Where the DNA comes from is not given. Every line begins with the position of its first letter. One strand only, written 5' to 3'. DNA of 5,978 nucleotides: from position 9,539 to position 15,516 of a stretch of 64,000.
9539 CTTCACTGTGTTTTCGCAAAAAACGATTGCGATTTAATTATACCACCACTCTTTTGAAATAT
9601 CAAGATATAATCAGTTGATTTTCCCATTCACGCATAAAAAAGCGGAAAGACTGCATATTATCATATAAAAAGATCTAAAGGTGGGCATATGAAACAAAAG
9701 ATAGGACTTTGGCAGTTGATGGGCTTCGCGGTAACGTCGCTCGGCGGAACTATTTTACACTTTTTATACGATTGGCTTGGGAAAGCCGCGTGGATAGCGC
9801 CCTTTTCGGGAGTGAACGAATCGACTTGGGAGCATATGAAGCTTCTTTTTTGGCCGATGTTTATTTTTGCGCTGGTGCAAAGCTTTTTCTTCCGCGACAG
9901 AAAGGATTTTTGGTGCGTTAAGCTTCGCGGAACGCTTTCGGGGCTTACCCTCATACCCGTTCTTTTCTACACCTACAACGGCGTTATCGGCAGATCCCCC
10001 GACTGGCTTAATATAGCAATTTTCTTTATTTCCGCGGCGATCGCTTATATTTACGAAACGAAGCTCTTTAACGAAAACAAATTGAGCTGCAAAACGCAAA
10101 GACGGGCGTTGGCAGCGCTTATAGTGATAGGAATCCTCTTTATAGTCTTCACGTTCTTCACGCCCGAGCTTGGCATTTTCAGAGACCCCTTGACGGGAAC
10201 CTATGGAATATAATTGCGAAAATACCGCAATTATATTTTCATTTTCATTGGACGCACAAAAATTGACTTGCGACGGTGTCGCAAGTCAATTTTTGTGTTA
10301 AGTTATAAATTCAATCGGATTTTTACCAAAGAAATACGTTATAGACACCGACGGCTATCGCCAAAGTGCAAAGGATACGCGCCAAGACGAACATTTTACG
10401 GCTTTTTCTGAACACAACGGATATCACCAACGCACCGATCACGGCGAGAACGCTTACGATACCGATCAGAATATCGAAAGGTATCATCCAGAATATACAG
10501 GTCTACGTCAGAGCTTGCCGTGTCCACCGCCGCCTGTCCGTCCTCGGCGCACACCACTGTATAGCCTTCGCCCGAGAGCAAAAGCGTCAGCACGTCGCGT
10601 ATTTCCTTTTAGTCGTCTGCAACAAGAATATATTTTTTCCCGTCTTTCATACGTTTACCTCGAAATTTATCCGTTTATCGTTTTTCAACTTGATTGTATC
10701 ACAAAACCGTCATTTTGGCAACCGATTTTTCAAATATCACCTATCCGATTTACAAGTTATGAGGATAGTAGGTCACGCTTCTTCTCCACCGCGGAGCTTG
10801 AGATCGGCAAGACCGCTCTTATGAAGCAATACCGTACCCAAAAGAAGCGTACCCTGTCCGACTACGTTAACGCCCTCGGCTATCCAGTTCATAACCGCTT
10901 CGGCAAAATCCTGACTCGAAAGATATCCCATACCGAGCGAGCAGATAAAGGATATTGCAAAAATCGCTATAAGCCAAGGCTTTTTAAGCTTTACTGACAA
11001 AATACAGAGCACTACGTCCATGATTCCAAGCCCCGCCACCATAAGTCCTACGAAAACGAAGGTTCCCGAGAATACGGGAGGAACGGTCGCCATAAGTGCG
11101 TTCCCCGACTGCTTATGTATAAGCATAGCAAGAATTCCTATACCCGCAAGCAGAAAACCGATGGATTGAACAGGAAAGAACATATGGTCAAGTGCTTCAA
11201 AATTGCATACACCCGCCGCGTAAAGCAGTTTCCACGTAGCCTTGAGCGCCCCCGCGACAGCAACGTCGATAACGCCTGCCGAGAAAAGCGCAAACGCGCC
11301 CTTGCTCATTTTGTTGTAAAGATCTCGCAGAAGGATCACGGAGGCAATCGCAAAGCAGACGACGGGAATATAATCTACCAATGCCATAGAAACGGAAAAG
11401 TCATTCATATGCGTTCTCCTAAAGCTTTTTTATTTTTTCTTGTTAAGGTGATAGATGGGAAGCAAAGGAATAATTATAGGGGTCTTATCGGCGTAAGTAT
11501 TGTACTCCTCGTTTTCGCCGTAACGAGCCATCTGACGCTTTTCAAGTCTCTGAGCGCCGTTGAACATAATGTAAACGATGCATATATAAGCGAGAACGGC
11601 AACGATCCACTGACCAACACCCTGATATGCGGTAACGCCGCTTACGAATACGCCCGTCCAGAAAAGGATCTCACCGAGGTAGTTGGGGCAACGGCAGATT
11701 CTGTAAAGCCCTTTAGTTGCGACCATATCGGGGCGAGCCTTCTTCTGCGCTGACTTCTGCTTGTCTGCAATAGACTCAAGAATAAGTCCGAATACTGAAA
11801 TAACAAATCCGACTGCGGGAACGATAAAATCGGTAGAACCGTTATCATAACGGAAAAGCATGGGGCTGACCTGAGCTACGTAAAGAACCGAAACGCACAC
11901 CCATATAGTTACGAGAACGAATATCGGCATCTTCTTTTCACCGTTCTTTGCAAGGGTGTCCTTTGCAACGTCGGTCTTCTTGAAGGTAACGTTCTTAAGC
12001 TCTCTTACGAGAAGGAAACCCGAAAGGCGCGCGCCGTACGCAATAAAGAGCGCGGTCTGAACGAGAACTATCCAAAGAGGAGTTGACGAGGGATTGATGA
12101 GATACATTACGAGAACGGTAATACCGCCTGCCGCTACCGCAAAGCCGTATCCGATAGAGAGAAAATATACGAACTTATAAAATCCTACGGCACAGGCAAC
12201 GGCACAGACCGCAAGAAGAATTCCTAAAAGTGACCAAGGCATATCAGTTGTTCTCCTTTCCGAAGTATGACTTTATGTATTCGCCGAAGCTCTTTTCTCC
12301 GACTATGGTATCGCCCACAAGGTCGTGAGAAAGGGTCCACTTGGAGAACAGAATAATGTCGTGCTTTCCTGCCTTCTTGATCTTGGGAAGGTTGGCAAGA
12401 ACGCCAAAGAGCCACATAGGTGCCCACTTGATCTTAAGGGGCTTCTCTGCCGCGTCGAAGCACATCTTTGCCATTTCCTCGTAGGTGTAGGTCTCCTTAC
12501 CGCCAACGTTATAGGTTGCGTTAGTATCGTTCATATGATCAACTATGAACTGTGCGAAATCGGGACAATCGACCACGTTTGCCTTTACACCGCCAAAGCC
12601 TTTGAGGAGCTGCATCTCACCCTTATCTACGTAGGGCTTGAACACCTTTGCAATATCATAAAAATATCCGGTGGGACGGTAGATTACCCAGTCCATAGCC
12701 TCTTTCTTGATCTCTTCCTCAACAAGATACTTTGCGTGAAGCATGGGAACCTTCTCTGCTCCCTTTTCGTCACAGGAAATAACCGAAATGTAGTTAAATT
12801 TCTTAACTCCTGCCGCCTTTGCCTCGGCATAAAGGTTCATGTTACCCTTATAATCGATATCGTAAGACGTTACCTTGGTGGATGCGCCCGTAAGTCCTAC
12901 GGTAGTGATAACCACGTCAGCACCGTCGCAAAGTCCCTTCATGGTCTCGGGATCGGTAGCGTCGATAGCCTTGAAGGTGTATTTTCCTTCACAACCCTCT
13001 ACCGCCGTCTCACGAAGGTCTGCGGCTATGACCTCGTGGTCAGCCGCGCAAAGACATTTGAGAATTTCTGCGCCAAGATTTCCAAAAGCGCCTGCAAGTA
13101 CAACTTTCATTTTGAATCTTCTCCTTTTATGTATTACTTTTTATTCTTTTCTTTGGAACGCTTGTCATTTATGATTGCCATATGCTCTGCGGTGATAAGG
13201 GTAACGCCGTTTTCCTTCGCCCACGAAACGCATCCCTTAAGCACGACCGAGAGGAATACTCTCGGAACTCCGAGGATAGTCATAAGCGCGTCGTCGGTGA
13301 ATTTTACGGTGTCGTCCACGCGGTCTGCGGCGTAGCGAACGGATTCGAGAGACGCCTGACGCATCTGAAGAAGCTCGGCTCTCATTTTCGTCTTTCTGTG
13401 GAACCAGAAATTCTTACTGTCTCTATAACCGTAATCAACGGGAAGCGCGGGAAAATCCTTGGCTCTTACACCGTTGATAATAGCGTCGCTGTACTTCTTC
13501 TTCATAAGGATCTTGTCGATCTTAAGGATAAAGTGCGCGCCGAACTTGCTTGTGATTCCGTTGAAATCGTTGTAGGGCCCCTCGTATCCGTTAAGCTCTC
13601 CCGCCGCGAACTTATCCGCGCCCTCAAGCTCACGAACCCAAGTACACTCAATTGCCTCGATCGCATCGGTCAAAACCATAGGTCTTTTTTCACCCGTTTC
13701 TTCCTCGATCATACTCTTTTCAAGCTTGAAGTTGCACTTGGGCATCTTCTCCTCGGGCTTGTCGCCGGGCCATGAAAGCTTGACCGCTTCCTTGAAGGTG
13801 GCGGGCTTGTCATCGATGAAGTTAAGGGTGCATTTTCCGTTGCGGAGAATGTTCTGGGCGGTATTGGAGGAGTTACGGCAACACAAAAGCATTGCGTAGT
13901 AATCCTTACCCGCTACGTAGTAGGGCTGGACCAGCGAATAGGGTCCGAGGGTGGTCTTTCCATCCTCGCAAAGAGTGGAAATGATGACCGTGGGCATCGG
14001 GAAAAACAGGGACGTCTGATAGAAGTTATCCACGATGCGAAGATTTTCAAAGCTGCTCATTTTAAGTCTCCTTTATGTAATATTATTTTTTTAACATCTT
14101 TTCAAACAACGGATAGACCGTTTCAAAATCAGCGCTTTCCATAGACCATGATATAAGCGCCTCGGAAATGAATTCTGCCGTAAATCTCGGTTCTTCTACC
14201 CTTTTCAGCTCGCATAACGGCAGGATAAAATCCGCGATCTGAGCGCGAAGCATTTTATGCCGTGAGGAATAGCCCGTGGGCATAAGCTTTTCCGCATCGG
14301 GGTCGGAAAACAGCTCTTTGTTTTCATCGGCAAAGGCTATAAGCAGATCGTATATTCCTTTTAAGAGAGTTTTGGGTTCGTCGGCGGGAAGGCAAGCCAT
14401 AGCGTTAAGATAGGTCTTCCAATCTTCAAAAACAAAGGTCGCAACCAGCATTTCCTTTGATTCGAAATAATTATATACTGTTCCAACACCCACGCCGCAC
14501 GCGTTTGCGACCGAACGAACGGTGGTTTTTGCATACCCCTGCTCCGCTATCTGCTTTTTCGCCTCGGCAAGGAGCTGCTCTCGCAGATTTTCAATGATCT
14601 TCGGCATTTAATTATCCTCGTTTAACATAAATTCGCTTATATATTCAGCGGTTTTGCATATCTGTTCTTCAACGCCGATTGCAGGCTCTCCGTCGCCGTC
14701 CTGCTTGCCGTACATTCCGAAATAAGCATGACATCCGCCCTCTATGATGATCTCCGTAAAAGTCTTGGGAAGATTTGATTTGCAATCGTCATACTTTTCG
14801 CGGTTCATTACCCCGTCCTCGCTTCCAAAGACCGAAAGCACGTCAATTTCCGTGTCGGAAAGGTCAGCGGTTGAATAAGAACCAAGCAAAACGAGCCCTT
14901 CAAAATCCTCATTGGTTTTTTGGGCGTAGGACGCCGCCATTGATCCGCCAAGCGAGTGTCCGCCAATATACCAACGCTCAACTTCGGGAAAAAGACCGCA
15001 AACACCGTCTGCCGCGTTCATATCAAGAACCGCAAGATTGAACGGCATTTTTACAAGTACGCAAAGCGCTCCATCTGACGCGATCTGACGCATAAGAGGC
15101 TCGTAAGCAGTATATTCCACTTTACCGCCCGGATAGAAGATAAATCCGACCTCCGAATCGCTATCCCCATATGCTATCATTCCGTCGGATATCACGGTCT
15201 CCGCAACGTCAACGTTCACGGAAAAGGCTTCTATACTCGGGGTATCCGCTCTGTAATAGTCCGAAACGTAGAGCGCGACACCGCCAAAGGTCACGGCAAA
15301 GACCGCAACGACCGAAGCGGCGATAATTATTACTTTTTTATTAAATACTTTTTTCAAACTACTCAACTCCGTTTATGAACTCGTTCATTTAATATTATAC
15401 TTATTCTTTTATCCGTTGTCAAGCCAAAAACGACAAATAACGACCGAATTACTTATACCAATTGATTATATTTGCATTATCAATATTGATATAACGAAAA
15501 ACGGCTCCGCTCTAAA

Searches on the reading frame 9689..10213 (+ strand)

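Call 100: search_protein_families(library=pfam, proteins=[window:9689-10213:+], max_evalue=0.001)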
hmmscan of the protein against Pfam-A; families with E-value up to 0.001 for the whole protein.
window:9689-10213:+ (174 aa): 1 family
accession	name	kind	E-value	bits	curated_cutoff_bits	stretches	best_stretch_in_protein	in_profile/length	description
PF20122.4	DUF6512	-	5.7e-27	95.3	26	1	7-174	11-181/181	Family of unknown function (DUF6512)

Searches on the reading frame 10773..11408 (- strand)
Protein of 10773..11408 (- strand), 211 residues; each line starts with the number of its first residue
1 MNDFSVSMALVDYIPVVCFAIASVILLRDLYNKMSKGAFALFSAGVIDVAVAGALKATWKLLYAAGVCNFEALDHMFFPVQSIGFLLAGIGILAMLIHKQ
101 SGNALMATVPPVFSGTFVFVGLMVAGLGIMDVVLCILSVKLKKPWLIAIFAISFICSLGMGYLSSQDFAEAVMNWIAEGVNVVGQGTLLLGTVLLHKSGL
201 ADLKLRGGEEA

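Call 100: search_protein_families(library=pfam, proteins=[window:10773-11408:-], max_evalue=0.001)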
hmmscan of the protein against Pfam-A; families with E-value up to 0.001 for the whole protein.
window:10773-11408:- (211 aa): 1 family
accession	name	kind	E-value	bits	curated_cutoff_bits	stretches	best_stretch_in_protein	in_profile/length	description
PF04346.18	EutH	-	0.0001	22.1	25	1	2-106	159-263/351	Ethanolamine utilisation protein, EutH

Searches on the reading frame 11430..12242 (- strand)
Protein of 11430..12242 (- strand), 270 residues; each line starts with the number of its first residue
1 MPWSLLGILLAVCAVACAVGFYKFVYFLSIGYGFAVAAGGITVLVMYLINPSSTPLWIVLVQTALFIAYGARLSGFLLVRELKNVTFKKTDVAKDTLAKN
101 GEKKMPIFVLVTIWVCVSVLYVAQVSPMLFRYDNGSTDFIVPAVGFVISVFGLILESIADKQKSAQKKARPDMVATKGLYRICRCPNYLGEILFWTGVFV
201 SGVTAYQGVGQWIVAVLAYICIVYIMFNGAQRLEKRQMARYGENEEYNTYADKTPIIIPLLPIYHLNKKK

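Call 100: search_protein_families(library=pfam, proteins=[window:11430-12242:-], max_evalue=0.001)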
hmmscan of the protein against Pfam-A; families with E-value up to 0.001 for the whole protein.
window:11430-12242:- (270 aa): 2 families
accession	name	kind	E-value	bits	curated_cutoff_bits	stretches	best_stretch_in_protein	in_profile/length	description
PF06966.17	DUF1295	-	3.9e-28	99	20.4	1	43-254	24-235/235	Protein of unknown function (DUF1295)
PF02544.21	Steroid_dh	-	2.9e-05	24.5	22.6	1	119-201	23-103/150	3-oxo-5-alpha-steroid 4-dehydrogenase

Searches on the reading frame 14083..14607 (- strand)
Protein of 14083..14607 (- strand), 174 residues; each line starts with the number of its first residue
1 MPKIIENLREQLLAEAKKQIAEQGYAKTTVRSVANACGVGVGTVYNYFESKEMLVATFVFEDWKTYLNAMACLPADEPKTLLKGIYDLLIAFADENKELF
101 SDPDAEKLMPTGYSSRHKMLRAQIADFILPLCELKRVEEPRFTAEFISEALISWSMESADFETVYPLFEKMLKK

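Call 100: search_protein_families(library=pfam, proteins=[window:14083-14607:-], max_evalue=0.001)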
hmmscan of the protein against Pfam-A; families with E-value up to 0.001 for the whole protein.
window:14083-14607:- (174 aa): 1 family
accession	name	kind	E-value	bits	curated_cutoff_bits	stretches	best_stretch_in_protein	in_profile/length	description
PF00440.29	TetR_N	-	2.5e-14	53.2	24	1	12-55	1-44/47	Bacterial regulatory proteins, tetR family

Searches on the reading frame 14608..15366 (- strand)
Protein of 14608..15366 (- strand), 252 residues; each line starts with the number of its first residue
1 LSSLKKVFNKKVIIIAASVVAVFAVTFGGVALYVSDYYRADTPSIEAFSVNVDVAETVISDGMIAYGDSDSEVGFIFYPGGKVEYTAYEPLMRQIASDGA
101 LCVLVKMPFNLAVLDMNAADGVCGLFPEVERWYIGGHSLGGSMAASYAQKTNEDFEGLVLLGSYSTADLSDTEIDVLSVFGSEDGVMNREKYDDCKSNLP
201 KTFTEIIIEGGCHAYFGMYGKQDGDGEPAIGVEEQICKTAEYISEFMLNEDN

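Call 100: search_protein_families(library=pfam, proteins=[window:14608-15366:-], max_evalue=0.001)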
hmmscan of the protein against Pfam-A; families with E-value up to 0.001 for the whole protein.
window:14608-15366:- (252 aa): 4 families
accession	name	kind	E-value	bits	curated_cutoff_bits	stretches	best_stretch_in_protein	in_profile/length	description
PF12695.13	Abhydrolase_5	-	6.1e-50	169.6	27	1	75-235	2-162/164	Alpha/beta hydrolase family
PF00561.26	Abhydrolase_1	-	9e-06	26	25.8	1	130-163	69-102/245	alpha/beta hydrolase fold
PF12146.15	Hydrolase_4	-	1.1e-05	25.3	27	1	125-163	72-109/239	Serine aminopeptidase, S33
PF20408.4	Abhydrolase_11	-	0.00025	21.3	27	0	114-213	60-165/193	Alpha/beta hydrolase domain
